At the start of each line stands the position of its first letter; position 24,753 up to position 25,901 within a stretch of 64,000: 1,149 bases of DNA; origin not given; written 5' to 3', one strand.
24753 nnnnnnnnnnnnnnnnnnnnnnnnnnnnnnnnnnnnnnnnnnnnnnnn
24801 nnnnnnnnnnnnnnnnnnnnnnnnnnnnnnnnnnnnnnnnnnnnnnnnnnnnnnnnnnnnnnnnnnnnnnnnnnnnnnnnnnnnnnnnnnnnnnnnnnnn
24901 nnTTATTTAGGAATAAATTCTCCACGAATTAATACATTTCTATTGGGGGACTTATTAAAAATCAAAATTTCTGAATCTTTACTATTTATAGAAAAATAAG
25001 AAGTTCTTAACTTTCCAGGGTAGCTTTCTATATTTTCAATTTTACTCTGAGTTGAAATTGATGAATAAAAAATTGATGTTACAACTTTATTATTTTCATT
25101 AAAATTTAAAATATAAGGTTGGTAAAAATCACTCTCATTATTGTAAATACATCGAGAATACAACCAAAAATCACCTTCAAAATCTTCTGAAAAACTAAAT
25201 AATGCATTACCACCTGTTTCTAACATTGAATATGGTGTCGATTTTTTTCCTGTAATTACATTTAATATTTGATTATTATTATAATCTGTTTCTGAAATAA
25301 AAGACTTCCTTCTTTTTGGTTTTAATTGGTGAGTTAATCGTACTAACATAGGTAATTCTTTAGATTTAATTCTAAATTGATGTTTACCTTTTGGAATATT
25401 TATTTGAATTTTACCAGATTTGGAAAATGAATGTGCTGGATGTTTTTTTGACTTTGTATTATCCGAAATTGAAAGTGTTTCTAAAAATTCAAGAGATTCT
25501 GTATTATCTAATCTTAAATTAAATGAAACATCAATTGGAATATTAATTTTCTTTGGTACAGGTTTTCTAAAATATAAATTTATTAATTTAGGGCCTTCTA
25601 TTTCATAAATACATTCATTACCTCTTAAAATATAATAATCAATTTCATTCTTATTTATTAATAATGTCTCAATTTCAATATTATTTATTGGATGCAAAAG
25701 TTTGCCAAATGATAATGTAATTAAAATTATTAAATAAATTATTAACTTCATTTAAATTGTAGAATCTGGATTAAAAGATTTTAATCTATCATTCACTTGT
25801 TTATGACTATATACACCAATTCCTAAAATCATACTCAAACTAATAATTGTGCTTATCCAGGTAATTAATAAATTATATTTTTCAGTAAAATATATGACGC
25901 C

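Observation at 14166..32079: Ten-gene, nearly gap-free operon fusing poly-gamma-glutamate synthesis to giant secreted C25/M14 proteins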

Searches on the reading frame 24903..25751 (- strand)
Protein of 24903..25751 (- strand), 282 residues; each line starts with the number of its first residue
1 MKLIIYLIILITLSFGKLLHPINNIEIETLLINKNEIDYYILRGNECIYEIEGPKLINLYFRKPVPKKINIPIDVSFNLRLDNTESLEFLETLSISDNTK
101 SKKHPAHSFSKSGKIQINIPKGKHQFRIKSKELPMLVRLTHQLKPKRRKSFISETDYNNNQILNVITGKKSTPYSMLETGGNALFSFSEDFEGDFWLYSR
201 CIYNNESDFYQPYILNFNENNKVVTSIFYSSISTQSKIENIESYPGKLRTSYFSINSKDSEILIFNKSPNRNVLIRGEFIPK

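Call 3: search_protein_families(library=pfam, proteins=[window:24903-25751:-], max_evalue=0.01)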
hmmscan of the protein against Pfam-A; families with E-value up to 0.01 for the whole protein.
window:24903-25751:- (282 aa): 0 families

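Call 4: search_protein_families(library=ncbifam, proteins=[window:24903-25751:-], max_evalue=0.01)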
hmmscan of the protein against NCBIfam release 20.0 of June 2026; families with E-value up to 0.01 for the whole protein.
window:24903-25751:- (282 aa): 1 family
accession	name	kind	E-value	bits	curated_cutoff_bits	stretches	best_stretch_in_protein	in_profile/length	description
NF047607.1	LBF_2017_Nterm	subfamily_domain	0.0081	16.1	50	0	79-129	6-57/124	LBF_2017 N-terminal domain-containing protein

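Call 20: find_homologous_proteins(query=window:24903-25751:-, max_evalue=0.001)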
Query window:24903-25751:- (282 aa): 9 proteins with E <= 0.001 among 579 candidates.
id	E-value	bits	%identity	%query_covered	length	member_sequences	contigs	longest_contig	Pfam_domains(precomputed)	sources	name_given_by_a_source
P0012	4.1e-180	615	100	100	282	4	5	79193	-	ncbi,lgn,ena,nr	ncbi:MAG: hypothetical protein H8E60_02260 [Candidatus Marinimicrobia bacterium]|nr:hypothetical pro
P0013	9.5e-150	515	85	100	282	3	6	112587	-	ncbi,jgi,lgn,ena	-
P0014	2.3e-119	416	68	100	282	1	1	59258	-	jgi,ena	jgi:hypothetical protein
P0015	1.6e-53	200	43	99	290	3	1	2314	-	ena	-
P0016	8.5e-52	194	44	100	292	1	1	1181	-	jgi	-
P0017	3.4e-51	192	43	100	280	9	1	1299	-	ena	-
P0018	9.2e-51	191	44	94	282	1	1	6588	-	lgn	-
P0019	3.1e-50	189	40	99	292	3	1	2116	-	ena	-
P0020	8.0e-48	181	38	100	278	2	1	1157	-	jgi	-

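Call 37: predict_structure(alignment_id=A2)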
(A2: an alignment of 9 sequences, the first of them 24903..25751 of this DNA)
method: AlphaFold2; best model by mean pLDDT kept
length: 282 residues; sequences in the alignment: 9
mean_pLDDT: 87.7   pTM: 0.83
mean pLDDT of the five models: 87.7, 86.6, 86.4, 86.4, 86.2
residues with pLDDT >= 90: 180; 70-90: 84; 50-70: 10; < 50: 8
segments of 3 or more residues with pLDDT < 50: 9-15
pLDDT, mean of each block of 10 residues (from residue 1): 55 61 88 91 89 93 91 93 90 92 92 94 94 92 82 86 94 95 87 90 80 89 89 92 92 81 92 93 83
secondary structure, 60 per line:
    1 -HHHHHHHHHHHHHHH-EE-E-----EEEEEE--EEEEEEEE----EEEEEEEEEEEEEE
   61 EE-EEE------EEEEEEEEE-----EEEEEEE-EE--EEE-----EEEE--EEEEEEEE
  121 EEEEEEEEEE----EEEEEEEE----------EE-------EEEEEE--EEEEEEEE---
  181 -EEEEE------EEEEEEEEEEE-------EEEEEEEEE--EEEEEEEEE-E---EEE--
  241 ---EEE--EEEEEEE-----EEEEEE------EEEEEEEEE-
elements in order: H2-16 E27-32 E35-42 E47-62 E64-66 E73-81 E87-93 E99-101 E107-110 E113-130 E135-142 E162-167 E170-177 E182-186 E193-203 E211-219 E222-230 E236-238 E244-246 E249-255 E261-266 E273-281
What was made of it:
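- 24903..25751 (-): g5: secreted basic protein (pI 9.3) predicted as two jelly-roll/CBM-like beta-sandwich domains. Proposed to be a periplasmic polymer-handling subunit. It is the fastest-evolving gene of the operon. AF2 pLDDT 87.7, pTM 0.83 (call 37).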

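Call 41: fold_search(model_id=the predicted structure, library=pdb)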
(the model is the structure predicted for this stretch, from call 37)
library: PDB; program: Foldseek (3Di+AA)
matches with E <= 10: 1639; with E <= 0.001: 33
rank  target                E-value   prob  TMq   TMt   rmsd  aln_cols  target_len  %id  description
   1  4xup_F                5.8e-06  1.00  0.23  0.20  21.6       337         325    9  Structure of the N-terminal CBM22-1-CBM22-2 tandem domain from Paenibacillus barcinonensis Xyn10C (released 2015-06-03)
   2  4xup_A                6.1e-06  1.00  0.25  0.22  18.8       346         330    9  Structure of the N-terminal CBM22-1-CBM22-2 tandem domain from Paenibacillus barcinonensis Xyn10C (released 2015-06-03)
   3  5x7o_A                7.5e-06  1.00  0.28  0.08  20.8       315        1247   10  Crystal structure of Paenibacillus sp. 598K alpha-1,6-glucosyltransferase (released 2017-07-26)
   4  4xup_D                9.6e-06  1.00  0.22  0.20  21.1       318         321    8  Structure of the N-terminal CBM22-1-CBM22-2 tandem domain from Paenibacillus barcinonensis Xyn10C (released 2015-06-03)
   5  4xup_B                2.7e-05  1.00  0.26  0.23  20.1       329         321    9  Structure of the N-terminal CBM22-1-CBM22-2 tandem domain from Paenibacillus barcinonensis Xyn10C (released 2015-06-03)
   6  8hhe_B                3.0e-05  1.00  0.29  0.15  18.6       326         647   13  Crystal structure of Cry5B from Bacillus thuringiensis at 4.5 A resolution (released 2022-12-07)
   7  5a59_A                3.5e-05  0.99  0.22  0.07  19.2       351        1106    8  The structure of GH101 E796Q mutant from Streptococcus pneumoniae TIGR4 in complex with T-antigen (released 2015-09-02)
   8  8hhe_A                7.3e-05  1.00  0.28  0.14  18.6       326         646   13  Crystal structure of Cry5B from Bacillus thuringiensis at 4.5 A resolution (released 2022-12-07)
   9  7js4                  9.9e-05  0.98  0.22  0.08  18.4       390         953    8  The structure of the M60 catalytic domain with the CBM51-1 and CBM51-2 domains from Clostridium perfringens ZmpB (released 2021-02-03)
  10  5y92_A                1.4e-04  0.99  0.23  0.18  18.7       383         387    9  Crystal structure of ANXUR2 extracellular domain from Arabidopsis thaliana (released 2018-02-28)
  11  6fig_B                1.9e-04  0.99  0.26  0.20  17.6       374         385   11  Crystal structure of the ANX1 ectodomain from Arabidopsis thaliana (released 2018-07-11)
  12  7lyu_B                2.1e-04  1.00  0.27  0.22  14.8       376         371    8  Reelin repeat 8 (released 2022-06-15)
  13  4qaw_E                2.3e-04  0.99  0.25  0.15  19.5       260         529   12  Structure of modular Xyn30D from Paenibacillus barcinonensis (released 2014-10-08)
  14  5b4x_A                2.4e-04  0.99  0.27  0.13  15.7       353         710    9  Crystal structure of the ApoER2 ectodomain in complex with the Reelin R56 fragment (released 2017-04-26)
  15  6fih_A                2.5e-04  0.99  0.26  0.20  17.4       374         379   10  Crystal structure of the ANX2 ectodomain from Arabidopsis thaliana (released 2018-07-11)
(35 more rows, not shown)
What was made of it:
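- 24903..25751 (-): Foldseek matches tandem CBM22, malectin-like domains, reelin and BcsB, with low TM scores (call 41).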
